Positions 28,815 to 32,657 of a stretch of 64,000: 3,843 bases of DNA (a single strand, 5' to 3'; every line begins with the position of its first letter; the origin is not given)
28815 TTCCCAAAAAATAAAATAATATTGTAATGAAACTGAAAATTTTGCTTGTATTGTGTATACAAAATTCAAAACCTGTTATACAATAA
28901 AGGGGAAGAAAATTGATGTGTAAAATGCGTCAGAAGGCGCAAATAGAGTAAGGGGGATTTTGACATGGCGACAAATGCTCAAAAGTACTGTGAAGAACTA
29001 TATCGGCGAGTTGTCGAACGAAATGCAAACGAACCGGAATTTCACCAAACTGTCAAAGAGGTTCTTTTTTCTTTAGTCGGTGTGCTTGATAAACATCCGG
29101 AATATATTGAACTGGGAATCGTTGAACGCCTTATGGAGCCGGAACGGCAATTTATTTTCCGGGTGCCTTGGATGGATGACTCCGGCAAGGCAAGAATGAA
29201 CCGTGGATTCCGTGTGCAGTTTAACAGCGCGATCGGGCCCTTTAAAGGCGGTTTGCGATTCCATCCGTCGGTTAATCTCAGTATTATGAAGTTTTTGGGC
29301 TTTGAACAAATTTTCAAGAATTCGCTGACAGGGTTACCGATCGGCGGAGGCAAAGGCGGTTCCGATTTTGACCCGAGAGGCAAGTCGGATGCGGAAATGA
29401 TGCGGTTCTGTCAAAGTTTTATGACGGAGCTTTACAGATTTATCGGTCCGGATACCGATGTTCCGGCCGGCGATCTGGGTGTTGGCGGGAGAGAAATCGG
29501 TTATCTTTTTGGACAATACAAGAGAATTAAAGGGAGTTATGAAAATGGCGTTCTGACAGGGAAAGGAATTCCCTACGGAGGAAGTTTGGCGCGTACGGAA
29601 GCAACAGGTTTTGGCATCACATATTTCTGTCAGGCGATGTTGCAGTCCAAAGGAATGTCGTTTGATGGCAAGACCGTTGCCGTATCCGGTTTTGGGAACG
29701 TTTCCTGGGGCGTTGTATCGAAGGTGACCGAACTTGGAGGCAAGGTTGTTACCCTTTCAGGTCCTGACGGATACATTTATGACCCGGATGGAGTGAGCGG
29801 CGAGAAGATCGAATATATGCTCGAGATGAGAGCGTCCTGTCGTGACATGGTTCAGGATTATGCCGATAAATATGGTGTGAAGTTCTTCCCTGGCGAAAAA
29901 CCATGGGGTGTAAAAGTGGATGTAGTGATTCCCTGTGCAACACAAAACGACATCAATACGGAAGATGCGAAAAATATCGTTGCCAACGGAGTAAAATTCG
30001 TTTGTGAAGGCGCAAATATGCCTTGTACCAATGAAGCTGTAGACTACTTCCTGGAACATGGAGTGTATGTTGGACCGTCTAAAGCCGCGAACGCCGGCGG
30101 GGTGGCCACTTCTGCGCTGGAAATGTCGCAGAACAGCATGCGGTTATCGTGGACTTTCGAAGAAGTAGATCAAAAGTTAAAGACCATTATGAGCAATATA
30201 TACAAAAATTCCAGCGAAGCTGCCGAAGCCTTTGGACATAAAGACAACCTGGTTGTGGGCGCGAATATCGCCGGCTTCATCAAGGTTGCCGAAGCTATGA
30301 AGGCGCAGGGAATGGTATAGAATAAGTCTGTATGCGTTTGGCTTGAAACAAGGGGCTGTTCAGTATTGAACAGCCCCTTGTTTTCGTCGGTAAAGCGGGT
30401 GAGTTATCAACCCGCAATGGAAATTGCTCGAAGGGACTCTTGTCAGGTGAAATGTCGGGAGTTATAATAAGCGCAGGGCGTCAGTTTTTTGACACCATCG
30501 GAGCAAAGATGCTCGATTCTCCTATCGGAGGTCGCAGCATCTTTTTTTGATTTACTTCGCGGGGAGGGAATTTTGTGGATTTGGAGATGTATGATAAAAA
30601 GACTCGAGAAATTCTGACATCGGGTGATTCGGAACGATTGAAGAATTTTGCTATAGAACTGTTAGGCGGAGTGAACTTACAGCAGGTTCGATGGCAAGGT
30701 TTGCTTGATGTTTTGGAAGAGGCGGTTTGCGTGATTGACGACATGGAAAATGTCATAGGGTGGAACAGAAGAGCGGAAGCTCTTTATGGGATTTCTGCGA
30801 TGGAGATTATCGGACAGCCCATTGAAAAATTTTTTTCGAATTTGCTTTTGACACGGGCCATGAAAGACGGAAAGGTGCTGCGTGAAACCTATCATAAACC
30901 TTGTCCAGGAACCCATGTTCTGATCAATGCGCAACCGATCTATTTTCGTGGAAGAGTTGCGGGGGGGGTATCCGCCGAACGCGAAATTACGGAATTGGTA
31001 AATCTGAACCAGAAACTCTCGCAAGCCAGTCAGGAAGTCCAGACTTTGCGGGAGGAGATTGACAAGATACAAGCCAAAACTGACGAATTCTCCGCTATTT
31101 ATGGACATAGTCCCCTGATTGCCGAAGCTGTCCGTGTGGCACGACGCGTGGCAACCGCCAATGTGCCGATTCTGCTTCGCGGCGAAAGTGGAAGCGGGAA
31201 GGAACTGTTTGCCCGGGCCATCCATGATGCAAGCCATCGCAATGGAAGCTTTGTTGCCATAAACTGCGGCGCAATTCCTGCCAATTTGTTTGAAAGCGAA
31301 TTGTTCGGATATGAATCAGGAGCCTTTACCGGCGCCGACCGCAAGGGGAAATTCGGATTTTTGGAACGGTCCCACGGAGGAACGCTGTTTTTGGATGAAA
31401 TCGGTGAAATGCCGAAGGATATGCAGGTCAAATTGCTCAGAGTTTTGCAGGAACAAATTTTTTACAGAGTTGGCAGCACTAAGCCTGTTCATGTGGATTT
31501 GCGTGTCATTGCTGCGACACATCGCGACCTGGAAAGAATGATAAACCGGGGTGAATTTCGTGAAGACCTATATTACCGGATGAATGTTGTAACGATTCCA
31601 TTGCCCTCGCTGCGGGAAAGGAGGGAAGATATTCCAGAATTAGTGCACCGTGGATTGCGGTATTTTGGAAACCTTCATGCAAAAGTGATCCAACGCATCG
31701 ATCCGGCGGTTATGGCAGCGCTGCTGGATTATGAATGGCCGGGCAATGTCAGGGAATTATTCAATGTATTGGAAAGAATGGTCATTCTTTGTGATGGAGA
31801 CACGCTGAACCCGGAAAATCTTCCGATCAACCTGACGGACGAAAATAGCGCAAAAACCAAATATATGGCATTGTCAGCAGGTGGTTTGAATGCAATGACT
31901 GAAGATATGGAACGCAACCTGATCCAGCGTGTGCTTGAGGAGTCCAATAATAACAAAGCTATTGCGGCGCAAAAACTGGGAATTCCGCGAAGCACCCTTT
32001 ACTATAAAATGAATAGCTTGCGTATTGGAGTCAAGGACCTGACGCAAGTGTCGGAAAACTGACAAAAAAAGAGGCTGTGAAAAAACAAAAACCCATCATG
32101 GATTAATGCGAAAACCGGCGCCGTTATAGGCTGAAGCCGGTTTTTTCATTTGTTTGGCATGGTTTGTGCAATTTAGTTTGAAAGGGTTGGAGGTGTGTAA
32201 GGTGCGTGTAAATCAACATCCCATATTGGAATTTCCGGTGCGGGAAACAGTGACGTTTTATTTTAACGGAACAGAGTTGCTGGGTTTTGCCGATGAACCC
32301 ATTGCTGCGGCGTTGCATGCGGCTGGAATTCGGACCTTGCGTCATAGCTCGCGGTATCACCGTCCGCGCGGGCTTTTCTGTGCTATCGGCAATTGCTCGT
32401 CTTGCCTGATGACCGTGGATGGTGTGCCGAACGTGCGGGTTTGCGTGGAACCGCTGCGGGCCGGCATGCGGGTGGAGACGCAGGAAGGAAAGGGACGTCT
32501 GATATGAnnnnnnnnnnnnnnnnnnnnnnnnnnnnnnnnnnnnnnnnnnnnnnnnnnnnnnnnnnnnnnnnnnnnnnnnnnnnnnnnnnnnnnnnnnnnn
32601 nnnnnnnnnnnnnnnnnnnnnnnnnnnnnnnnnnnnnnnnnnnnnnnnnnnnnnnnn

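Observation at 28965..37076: Sigma-54 regulon module: gdhA, PAS-EBP, five-gene Fe-S flavoprotein dehydrogenase and rocA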

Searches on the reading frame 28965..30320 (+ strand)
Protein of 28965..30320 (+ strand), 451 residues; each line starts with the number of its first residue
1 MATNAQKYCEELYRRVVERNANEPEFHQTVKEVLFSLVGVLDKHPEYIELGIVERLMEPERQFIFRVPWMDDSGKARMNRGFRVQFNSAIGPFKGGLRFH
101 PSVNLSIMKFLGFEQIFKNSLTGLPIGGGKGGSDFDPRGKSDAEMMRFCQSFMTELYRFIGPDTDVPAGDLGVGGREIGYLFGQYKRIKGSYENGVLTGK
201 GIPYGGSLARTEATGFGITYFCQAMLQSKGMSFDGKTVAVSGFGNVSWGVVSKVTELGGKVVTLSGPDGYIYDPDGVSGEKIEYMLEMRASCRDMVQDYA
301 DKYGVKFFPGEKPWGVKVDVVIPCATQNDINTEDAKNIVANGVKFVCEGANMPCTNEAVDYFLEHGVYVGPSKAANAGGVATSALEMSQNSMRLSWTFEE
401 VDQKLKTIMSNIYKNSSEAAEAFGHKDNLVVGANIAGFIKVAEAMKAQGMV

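Call 5: search_protein_families(library=pfam, proteins=[window:28965-30320:+], max_evalue=0.01)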
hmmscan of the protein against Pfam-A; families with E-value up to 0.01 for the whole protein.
window:28965-30320:+ (451 aa): 2 families
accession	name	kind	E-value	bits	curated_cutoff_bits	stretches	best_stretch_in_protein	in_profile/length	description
PF00208.27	ELFV_dehydrog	-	3.8e-88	295.7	23.4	1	205-449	1-241/241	Glutamate/Leucine/Phenylalanine/Valine dehydrogenase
PF02812.23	ELFV_dehydrog_N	-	4e-52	175.8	25.3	1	59-186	1-128/129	Glu/Leu/Phe/Val dehydrogenase, dimerisation domain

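Call 6: search_protein_families(library=ncbifam, proteins=[window:28965-30320:+], max_evalue=0.01)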
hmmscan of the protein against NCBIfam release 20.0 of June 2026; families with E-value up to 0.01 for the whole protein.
window:28965-30320:+ (451 aa): 6 families
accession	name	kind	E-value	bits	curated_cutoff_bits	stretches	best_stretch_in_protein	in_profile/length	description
NF006929.0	PRK09414.1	equivalog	2.4e-215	715.6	536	1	4-451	2-445/445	NADP-specific glutamate dehydrogenase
NF010633.0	PRK14030.1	subfamily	1.8e-204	679.9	743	1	11-451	5-445/445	glutamate dehydrogenase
NF010634.0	PRK14031.1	equivalog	3.1e-181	602.7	822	1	5-451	3-444/444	NADP-specific glutamate dehydrogenase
NF040817.1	GdhA_Arch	equivalog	9.4e-70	235.9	750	1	49-451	24-417/419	glutamate dehydrogenase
NF041398.1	GluDhGdhB_Halo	equivalog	1.1e-69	235.3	620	1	48-450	20-408/410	glutamate dehydrogenase GdhB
NF035922.1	Trp_DH_ScyB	equivalog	6.5e-07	28.7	600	1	296-417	204-321/346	tryptophan dehydrogenase ScyB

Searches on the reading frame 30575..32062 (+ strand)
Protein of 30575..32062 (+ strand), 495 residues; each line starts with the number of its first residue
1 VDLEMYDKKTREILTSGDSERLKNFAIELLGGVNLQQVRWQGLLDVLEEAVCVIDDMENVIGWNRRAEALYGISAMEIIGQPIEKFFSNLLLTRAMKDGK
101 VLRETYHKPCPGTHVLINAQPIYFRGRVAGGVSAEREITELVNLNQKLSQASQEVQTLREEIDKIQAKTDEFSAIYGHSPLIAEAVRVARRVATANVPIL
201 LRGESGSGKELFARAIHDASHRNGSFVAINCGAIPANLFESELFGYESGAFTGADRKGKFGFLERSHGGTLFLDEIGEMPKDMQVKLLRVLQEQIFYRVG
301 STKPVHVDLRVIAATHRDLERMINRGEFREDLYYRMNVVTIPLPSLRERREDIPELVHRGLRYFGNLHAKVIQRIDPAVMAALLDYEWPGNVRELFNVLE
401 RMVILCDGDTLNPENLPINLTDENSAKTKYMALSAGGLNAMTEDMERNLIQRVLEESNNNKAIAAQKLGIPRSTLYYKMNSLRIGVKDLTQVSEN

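Call 5: search_protein_families(library=pfam, proteins=[window:30575-32062:+], max_evalue=0.01)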
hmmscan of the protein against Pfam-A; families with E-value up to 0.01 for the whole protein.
window:30575-32062:+ (495 aa): 14 families
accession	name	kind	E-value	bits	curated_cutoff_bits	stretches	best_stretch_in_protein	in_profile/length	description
PF00158.32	Sigma54_activat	-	2.3e-69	232.8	20.2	1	175-341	1-167/168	Sigma-54 interaction domain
PF25601.1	AAA_lid_14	-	2.1e-24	85.6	27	1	347-428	1-82/87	AAA+ ATPase lid domain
PF14532.12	Sigma54_activ_2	-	1.9e-19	70.7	25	1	177-346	2-138/138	Sigma-54 interaction domain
PF02954.25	HTH_8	-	2.3e-13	50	22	1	443-480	3-40/42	Bacterial regulatory protein, Fis family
PF07728.20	AAA_5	-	5.9e-08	33.2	22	1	199-317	2-123/139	AAA domain (dynein-related subfamily)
PF13426.13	PAS_9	-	7.5e-08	33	27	1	49-140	2-103/103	PAS domain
PF00989.32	PAS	-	2.4e-06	27.9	22.6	1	40-126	3-100/113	PAS fold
PF13188.13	PAS_8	-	3.8e-06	27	21.8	1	39-92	2-52/65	PAS domain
PF08448.16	PAS_4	-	6.5e-05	23.6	23.1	1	44-141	1-108/110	PAS fold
PF12860.13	PAS_7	-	0.00028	21.5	27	1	44-97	1-55/115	PAS fold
PF01078.27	Mg_chelatase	-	0.0004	20.3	20.3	0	250-287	89-126/207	Magnesium chelatase, subunit ChlI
PF00004.35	AAA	-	0.0016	19.3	21.2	0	199-324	1-119/131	ATPase family associated with various cellular activities (AAA)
PF12325.13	TMF_TATA_bd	-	0.0045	17.5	29.1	0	133-177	44-88/115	TATA element modulatory factor 1 TATA binding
PF05622.17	HOOK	-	0.0054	16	35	1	134-171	79-116/514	HOOK protein coiled-coil region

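Call 6: search_protein_families(library=ncbifam, proteins=[window:30575-32062:+], max_evalue=0.01)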
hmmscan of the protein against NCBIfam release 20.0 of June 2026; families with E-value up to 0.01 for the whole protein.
window:30575-32062:+ (495 aa): 37 families (the best 25 are shown)
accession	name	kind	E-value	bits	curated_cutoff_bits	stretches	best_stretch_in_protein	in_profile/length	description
NF041552.1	TF_PrdR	equivalog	6.5e-170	566.2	795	1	39-481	135-575/577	sigma-54 dependent transcriptional regulator PrdR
NF008469.0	PRK11361.1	equivalog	3.4e-97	326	714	1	148-484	115-456/461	acetoacetate metabolism transcriptional regulator AtoC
TIGR01817.1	nifA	equivalog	3.5e-96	323.1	528.85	1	142-425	164-447/534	nif-specific transcriptional activator NifA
TIGR01818.1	ntrC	equivalog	1.3e-95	320.9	558.6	1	138-481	103-462/463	nitrogen regulation protein NR(I)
NF038308.1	RNA_repair_RtcR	equivalog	4.6e-95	319.5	650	1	144-478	153-507/530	RNA repair transcriptional activator RtcR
TIGR02915.1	PEP_resp_reg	equivalog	6.9e-95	318.5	502.6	1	153-483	117-443/445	PEP-CTERM-box response regulator transcription factor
TIGR02329.1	propionate_PrpR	equivalog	2e-89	300.6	499.2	1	156-480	195-525/526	propionate catabolism operon regulatory protein PrpR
NF011953.0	PRK15424.1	equivalog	6.8e-88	295.6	703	1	150-481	197-533/538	propionate catabolism operon regulatory protein PrpR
NF007689.0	PRK10365.1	equivalog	1.7e-83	280.9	760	1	143-479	112-439/441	sigma-54-dependent response regulator transcription factor ZraR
NF050807.1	TransRegFlbDCaul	equivalog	2.4e-83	280.5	750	1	165-481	110-437/454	sigma-54-dependent transcriptional regulator FlbD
NF051870.1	NAssimRespRegNtrX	equivalog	7e-83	279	600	1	152-483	118-451/452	nitrogen assimilation response regulator NtrX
NF003451.0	PRK05022.1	equivalog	8.2e-83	278.8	476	1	143-482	160-508/512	nitric oxide reductase transcriptional regulator NorR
NF011958.0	PRK15429.1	equivalog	2.7e-82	277.5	830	1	149-488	347-690/692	formate hydrogenlyase transcriptional activator FlhA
NF041906.1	V4R_TF_MobR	exception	2.3e-81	273.9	999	1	146-480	205-542/544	phenol degradation transcriptional regulator MobR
NF011695.0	PRK15115.1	equivalog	7.2e-81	272.2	763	1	155-479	115-432/445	two-component system response regulator GlrR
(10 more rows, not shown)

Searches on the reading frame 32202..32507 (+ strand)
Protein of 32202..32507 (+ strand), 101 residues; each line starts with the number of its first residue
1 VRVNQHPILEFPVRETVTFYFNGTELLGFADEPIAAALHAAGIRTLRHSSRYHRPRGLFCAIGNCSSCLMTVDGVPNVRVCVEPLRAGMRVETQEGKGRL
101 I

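Call 5: search_protein_families(library=pfam, proteins=[window:32202-32507:+], max_evalue=0.01)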
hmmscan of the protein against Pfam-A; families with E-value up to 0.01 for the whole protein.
window:32202-32507:+ (101 aa): 2 families
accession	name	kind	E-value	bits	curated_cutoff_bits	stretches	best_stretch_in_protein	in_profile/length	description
PF13510.11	Fer2_4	-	2e-30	105.1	22.8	1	15-95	2-81/82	2Fe-2S iron-sulfur cluster binding domain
PF10418.14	DHODB_Fe-S_bind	-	0.0023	18.1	23.9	1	59-83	5-31/41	Iron-sulfur cluster binding domain of dihydroorotate dehydrogenase B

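Call 6: search_protein_families(library=ncbifam, proteins=[window:32202-32507:+], max_evalue=0.01)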
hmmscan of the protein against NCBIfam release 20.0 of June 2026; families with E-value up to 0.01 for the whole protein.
window:32202-32507:+ (101 aa): 1 family
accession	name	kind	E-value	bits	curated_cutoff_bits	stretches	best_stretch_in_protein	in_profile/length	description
TIGR01372.1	soxA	subfamily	5.3e-12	44.4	1164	1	15-95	16-100/996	sarcosine oxidase subunit alpha family protein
